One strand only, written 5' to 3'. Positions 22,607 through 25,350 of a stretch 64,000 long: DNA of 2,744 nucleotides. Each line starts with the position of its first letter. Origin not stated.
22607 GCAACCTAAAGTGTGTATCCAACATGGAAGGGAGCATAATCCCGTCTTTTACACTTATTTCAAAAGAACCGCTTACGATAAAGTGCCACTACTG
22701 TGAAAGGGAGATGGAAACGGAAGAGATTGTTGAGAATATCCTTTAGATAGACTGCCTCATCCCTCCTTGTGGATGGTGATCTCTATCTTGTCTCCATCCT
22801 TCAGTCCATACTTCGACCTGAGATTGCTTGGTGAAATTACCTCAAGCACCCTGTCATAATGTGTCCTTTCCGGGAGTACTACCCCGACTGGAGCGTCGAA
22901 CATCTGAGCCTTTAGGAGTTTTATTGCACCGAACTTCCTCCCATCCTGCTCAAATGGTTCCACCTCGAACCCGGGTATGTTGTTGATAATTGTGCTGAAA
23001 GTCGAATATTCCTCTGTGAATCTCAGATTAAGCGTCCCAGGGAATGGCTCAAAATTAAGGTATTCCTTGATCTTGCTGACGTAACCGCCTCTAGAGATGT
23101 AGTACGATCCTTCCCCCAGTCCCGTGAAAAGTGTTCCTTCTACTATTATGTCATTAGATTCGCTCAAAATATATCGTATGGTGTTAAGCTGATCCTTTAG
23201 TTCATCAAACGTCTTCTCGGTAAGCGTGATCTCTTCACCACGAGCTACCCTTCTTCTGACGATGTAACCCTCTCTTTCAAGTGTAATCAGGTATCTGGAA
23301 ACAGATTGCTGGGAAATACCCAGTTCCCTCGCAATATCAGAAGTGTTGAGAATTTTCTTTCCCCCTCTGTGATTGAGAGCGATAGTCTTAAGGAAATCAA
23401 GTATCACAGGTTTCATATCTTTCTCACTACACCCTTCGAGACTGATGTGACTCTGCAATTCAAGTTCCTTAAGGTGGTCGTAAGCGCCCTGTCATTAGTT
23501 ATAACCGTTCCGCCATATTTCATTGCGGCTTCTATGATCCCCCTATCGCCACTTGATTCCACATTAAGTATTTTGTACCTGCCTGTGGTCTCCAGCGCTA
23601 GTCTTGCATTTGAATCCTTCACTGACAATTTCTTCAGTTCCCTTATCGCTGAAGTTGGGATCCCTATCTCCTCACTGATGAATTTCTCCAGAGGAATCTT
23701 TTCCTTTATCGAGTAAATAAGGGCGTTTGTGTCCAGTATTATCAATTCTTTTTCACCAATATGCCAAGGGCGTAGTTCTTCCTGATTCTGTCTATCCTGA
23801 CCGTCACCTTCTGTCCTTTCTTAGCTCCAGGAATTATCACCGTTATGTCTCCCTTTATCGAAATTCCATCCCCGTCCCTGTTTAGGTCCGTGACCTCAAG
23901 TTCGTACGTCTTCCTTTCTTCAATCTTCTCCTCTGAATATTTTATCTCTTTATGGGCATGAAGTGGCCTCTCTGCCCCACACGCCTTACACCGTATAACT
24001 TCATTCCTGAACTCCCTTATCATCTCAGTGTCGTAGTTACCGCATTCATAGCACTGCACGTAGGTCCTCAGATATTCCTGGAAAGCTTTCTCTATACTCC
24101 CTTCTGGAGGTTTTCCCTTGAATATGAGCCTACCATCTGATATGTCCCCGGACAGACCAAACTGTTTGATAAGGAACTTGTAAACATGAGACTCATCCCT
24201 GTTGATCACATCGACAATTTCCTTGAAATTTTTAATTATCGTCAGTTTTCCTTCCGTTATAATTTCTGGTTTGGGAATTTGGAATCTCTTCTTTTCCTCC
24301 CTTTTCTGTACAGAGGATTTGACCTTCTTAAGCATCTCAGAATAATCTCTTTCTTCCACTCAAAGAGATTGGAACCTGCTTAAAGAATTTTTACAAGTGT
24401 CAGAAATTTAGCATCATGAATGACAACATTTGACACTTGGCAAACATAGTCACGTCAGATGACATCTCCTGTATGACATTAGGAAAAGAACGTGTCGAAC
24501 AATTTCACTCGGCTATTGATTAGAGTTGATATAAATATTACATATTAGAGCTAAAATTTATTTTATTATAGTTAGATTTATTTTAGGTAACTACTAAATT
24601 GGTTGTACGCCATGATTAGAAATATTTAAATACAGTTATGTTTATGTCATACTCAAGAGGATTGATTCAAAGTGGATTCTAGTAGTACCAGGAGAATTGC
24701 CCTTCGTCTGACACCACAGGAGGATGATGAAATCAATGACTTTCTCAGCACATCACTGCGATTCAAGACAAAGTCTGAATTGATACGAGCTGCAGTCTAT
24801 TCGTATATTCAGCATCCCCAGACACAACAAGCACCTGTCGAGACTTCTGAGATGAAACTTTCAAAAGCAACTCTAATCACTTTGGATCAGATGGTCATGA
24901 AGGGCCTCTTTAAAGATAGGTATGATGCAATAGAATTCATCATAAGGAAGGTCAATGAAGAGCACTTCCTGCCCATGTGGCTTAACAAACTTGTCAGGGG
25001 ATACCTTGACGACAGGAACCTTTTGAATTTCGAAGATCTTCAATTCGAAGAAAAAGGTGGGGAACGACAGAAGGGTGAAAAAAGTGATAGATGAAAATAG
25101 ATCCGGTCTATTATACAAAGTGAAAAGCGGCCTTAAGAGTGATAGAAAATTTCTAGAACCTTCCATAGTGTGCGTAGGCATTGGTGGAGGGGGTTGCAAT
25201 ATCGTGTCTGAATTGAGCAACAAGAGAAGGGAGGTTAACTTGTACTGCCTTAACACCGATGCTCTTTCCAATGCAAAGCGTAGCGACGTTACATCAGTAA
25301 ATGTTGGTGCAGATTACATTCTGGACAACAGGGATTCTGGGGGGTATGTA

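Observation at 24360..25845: Tandem-RHH DNA-binding protein translationally coupled to a half-FtsZ: possible chromosomal TubR/TubZ-like or FtsZ-modulating module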

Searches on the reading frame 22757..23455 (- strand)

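Call 85: search_protein_families(library=pfam, proteins=[window:22757-23455:-], max_evalue=0.001)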
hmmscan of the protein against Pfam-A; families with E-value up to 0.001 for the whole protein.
window:22757-23455:- (232 aa): 11 families
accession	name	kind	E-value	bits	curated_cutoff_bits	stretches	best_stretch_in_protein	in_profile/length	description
PF01982.22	CTP-dep_RFKase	-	9.1e-38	129.4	25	1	110-228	2-121/121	Domain of unknown function DUF120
PF12802.13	MarR_2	-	2.4e-08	34.4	27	1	27-72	14-57/61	MarR family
PF04703.18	FaeA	-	2.5e-07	31.4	20.7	1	14-73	1-53/62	FaeA-like protein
PF01325.25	Fe_dep_repress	-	5e-07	30.3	26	1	19-66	7-53/60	Iron dependent repressor, N-terminal DNA binding domain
PF09339.16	HTH_IclR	-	1.4e-06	28.4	22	1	33-68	18-51/52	IclR helix-turn-helix domain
PF13545.12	HTH_Crp_2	-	3.6e-06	27.3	27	1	34-69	18-57/70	Crp-like helix-turn-helix domain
PF13412.12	HTH_24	-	2.1e-05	24.5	21.9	1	37-65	19-47/48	Winged helix-turn-helix DNA-binding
PF01047.28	MarR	-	2.7e-05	24.4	24.6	1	36-69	18-51/59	MarR family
PF13551.12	HTH_29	-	0.00012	22.6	28.1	1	24-80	3-60/64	Winged helix-turn helix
PF01022.26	HTH_5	-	0.00021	21.6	22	1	36-65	16-45/47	Bacterial regulatory protein, arsR family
PF08279.18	HTH_11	-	0.00061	20.1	25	0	36-66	16-46/55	HTH domain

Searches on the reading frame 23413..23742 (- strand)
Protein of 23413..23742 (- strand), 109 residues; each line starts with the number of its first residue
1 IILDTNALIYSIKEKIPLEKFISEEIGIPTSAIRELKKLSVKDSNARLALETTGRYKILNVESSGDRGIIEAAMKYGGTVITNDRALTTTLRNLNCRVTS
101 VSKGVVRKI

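Call 85: search_protein_families(library=pfam, proteins=[window:23413-23742:-], max_evalue=0.001)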
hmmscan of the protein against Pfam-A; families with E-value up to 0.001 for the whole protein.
window:23413-23742:- (109 aa): 2 families
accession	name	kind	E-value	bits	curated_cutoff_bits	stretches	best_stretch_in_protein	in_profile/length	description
PF18477.7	PIN_9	-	3.5e-07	30.9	26.3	1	1-100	1-112/116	PIN like domain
PF01850.27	PIN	-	0.00057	20.9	23.6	0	37-87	68-114/120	PIN domain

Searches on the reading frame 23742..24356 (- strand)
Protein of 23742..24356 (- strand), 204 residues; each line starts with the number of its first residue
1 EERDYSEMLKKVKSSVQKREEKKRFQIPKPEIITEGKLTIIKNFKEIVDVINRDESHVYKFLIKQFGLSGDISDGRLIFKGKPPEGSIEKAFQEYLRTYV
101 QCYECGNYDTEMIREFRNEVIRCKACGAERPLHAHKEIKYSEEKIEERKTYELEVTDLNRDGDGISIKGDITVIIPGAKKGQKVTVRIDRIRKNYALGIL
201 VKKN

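Call 51: find_homologous_proteins(query=window:23742-24356:-, max_evalue=1e-10)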
Query window:23742-24356:- (204 aa): 19 proteins with E <= 1e-10 among 101 candidates.
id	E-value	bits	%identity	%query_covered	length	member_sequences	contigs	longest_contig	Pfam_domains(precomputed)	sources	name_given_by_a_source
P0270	2.0e-128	444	100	100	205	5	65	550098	PF01873.24,PF01938.27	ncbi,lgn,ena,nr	ncbi:MAG: translation initiation factor IF-2 subunit beta [Candidatus Thermoplasmatota archaeon]|nr:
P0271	2.8e-126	436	99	100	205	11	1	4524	PF01873.24,PF01938.27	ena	-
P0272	4.9e-118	410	89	100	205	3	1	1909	PF01873.24,PF01938.27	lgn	-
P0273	3.3e-116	404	91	100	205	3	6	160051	PF01873.24,PF01938.27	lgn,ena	-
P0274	2.3e-115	401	89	100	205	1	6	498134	PF01873.24,PF01938.27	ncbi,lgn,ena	-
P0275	1.2e-114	399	87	100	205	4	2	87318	PF01873.24,PF01938.27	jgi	jgi:translation initiation factor 2 subunit 2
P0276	1.8e-114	398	88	100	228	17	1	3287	PF01873.24,PF01938.27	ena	-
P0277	2.1e-114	398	87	100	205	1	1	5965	PF01873.24,PF01938.27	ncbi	-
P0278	4.8e-112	390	86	100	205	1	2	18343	PF01873.24,PF01938.27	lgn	-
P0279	3.1e-105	368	81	99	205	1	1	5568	PF01873.24,PF01938.27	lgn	-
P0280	7.1e-105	367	81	98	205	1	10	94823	PF01873.24,PF01938.27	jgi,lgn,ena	jgi:translation initiation factor 2 subunit 2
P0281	6.5e-104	363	75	100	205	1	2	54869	PF01873.24,PF01938.27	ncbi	ncbi:MAG: translation initiation factor IF-2 subunit beta [Thermoplasmatales archaeon]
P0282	3.8e-103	361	77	99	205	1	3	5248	PF01873.24,PF01938.27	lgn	-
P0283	2.4e-101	355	76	99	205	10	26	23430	PF01873.24,PF01938.27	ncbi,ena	ncbi:MAG: translation initiation factor IF-2 subunit beta [Thermoplasmatales archaeon]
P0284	6.2e-101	354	74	100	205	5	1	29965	PF01873.24,PF01938.27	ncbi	ncbi:MAG: translation initiation factor IF-2 subunit beta [Thermoplasmata archaeon]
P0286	8.3e-97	340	73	99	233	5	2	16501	PF01873.24,PF01938.27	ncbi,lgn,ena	-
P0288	1.4e-82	294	63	99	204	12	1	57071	PF01873.24,PF01938.27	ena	-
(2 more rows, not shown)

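Call 52: find_encoding_contigs(protein=P0288, flank=5000, max_places=2)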
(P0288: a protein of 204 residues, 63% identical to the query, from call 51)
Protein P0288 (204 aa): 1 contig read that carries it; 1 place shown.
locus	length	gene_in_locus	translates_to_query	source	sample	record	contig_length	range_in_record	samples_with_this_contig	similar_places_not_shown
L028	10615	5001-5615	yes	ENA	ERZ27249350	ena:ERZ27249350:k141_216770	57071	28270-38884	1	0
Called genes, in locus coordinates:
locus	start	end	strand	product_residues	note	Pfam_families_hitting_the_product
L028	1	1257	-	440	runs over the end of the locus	PF02878:PGM_PMM_I, PF02879:PGM_PMM_II, PF02880:PGM_PMM_III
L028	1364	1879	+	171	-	-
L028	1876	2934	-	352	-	-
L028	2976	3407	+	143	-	PF00692:dUTPase, PF22769:DCD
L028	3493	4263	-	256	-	PF00091:Tubulin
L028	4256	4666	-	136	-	-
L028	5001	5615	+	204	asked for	PF01873:eIF-5_eIF-2B, PF01938:TRAM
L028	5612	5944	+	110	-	PF01850:PIN (faint), PF13638:PIN_4 (weak), PF18477:PIN_9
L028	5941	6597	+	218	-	PF01982:CTP-dep_RFKase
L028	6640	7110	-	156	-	PF01948:PyrI, PF02748:PyrI_C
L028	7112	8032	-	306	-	PF02729:OTCace_N, PF00185:OTCace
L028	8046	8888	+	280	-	PF01112:Asparaginase_2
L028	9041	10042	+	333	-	PF00091:Tubulin, PF12327:FtsZ_C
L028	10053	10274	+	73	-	PF00584:SecE (weak)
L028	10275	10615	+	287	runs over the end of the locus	PF03439:Spt5-NGN, PF00467:KOW (weak)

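Call 53: find_encoding_contigs(protein=P0286, flank=5000, max_places=2)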
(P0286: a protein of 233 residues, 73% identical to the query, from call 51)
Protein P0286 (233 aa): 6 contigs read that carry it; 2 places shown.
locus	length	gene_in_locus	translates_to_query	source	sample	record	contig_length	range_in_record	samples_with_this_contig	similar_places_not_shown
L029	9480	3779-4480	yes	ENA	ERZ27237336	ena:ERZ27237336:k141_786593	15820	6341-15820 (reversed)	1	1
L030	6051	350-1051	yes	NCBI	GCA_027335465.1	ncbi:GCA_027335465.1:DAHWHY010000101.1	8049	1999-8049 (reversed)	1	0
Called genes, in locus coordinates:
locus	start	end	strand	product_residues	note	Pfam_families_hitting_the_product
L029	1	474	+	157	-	?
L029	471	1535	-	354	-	-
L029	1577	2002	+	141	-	PF00692:dUTPase, PF22769:DCD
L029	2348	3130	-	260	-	PF00091:Tubulin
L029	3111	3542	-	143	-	-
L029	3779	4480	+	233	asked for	PF01873:eIF-5_eIF-2B, PF01938:TRAM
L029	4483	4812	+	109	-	PF01850:PIN (weak), PF13638:PIN_4 (weak), PF18477:PIN_9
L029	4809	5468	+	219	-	PF01982:CTP-dep_RFKase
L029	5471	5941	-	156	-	PF01948:PyrI, PF02748:PyrI_C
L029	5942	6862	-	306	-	PF02729:OTCace_N, PF00185:OTCace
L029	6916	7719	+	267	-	PF01112:Asparaginase_2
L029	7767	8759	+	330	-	PF00091:Tubulin, PF12327:FtsZ_C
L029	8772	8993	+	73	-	PF00584:SecE (weak)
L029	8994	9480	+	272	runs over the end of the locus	PF03439:Spt5-NGN, PF00467:KOW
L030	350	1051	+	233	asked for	PF01873:eIF-5_eIF-2B, PF01938:TRAM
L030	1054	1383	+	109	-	PF01850:PIN (weak), PF13638:PIN_4 (weak), PF18477:PIN_9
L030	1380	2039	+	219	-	PF01982:CTP-dep_RFKase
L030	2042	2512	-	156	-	PF01948:PyrI, PF02748:PyrI_C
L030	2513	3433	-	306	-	PF02729:OTCace_N, PF00185:OTCace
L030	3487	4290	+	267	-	PF01112:Asparaginase_2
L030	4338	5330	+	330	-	PF00091:Tubulin, PF12327:FtsZ_C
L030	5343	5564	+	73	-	PF00584:SecE (weak)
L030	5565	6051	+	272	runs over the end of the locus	PF03439:Spt5-NGN, PF00467:KOW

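Call 74: search_protein_families(library=pfam, proteins=[L028:4256-4663:-], max_evalue=10)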
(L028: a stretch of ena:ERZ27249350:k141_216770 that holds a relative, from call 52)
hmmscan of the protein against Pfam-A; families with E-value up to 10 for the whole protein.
L028:4256-4663:- (135 aa): 2 families
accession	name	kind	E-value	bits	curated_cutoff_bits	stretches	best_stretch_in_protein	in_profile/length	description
PF11753.13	DUF3310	-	0.17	12.4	24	1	81-123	12-53/60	Protein of unknwon function (DUF3310)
PF08948.16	PRD1_P5_spike_N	-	0.17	12.3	25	1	83-126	75-118/126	Bacteriophage PRD1, P5, spike N-terminal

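Call 85: search_protein_families(library=pfam, proteins=[window:23742-24356:-], max_evalue=0.001)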
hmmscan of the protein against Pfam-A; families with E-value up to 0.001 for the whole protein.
window:23742-24356:- (204 aa): 2 families
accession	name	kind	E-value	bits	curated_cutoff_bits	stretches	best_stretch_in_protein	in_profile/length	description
PF01873.23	eIF-5_eIF-2B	-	1.4e-34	119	27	1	18-128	4-116/117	Domain found in IF2B/IF5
PF01938.26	TRAM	-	4e-10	39.8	21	1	146-201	3-61/61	TRAM domain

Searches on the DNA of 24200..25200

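Call 79: search_rna_families(source=window, start=24200, end=25200, threshold=evalue, max_evalue=1)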
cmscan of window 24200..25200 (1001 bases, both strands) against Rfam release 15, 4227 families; matches with E-value up to 1: 1.
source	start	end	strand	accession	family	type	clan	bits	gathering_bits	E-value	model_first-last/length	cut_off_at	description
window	24387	24451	-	RF00579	SNORD90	Gene; snRNA; snoRNA; CD-box;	-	27.3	41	0.046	1-111/111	no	Small nucleolar RNA SNORD90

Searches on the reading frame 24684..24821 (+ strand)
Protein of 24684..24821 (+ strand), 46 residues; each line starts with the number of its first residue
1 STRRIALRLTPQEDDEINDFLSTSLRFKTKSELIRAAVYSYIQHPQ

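Call 37: search_protein_families(library=pfam, proteins=[window:24684-24821:+], max_evalue=10)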
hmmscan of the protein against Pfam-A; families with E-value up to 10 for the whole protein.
seq(46 aa): 2 families
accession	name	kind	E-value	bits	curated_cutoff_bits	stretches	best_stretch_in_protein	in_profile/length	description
PF09957.15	VapB_antitoxin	-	0.025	14.9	23.4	1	27-46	21-40/47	Bacterial antitoxin of type II TA system, VapB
PF04140.19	ICMT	-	0.15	13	24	1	21-45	23-47/95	Isoprenylcysteine carboxyl methyltransferase (ICMT) family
